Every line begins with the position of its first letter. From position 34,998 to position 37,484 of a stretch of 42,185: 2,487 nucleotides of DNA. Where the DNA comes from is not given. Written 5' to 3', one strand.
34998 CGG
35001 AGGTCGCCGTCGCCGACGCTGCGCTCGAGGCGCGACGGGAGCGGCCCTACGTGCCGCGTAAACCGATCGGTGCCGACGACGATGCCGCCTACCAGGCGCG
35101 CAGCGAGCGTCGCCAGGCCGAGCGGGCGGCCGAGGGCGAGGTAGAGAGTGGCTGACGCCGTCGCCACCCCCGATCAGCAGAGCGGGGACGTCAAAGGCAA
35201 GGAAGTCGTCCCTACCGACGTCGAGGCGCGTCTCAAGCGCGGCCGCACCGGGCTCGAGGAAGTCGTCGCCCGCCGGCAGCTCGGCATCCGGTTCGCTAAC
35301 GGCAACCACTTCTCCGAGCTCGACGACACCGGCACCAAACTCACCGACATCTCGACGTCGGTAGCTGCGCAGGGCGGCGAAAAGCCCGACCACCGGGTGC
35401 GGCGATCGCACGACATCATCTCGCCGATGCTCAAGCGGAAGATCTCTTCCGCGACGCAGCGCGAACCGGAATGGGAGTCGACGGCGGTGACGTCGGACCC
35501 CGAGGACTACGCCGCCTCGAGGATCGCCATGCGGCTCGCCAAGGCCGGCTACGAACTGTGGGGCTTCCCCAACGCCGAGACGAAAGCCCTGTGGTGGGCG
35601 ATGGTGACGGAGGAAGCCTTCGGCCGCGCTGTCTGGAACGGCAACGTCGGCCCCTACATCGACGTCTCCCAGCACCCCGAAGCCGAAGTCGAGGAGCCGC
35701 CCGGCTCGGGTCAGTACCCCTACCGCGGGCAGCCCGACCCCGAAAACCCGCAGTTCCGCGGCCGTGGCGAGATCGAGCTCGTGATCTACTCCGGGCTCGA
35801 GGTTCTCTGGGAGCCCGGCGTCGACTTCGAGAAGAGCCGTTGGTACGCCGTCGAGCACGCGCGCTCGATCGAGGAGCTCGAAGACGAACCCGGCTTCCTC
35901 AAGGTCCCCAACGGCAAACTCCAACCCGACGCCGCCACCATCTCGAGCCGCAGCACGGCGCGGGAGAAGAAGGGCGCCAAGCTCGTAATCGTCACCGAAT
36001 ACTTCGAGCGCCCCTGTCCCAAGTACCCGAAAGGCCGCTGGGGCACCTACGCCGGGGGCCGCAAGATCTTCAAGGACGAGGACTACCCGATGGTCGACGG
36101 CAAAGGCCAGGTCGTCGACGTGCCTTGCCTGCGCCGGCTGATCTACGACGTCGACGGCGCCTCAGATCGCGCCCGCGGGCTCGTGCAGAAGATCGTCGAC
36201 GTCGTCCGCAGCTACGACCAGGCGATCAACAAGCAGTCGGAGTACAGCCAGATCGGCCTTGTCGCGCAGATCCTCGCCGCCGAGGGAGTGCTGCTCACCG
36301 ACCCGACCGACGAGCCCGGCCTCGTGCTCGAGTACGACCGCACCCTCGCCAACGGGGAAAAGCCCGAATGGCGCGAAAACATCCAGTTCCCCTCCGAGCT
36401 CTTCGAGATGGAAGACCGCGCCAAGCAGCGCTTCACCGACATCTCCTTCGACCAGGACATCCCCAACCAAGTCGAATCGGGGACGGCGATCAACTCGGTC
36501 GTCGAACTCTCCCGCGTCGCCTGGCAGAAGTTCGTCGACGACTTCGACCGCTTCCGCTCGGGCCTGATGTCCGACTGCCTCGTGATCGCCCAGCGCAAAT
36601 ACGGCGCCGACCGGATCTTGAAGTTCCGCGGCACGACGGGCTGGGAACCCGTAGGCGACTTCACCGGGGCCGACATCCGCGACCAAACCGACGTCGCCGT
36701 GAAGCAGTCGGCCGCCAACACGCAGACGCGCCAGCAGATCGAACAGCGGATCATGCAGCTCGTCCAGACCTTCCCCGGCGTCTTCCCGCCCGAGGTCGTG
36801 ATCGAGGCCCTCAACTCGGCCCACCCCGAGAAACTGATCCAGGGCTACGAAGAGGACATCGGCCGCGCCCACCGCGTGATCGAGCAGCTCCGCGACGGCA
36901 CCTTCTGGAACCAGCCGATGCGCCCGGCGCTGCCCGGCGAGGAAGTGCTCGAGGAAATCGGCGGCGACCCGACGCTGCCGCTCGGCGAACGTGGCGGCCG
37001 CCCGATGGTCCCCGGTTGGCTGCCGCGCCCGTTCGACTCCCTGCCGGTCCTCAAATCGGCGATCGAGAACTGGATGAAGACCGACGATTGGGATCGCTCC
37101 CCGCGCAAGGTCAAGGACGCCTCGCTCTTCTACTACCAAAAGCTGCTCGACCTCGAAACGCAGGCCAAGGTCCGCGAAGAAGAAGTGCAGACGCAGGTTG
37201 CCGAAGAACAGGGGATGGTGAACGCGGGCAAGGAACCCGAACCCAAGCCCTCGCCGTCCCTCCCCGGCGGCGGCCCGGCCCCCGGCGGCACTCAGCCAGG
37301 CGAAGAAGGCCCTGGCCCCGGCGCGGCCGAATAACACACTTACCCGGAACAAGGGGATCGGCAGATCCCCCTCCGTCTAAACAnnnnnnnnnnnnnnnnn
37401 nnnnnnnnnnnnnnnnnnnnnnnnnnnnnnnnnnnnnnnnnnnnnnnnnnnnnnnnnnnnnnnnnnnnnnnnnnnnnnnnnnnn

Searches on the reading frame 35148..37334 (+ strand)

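Call 13: search_protein_families(library=pfam, proteins=[window:35148-37334:+], max_evalue=0.001)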
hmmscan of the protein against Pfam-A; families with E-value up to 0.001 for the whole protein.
window:35148-37334:+ (728 aa): 1 family
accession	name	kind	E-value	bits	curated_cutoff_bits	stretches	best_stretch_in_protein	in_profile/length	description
PF16510.12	P22_portal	-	3.6e-09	36.1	26.1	1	330-556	284-533/594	Phage P22-like portal protein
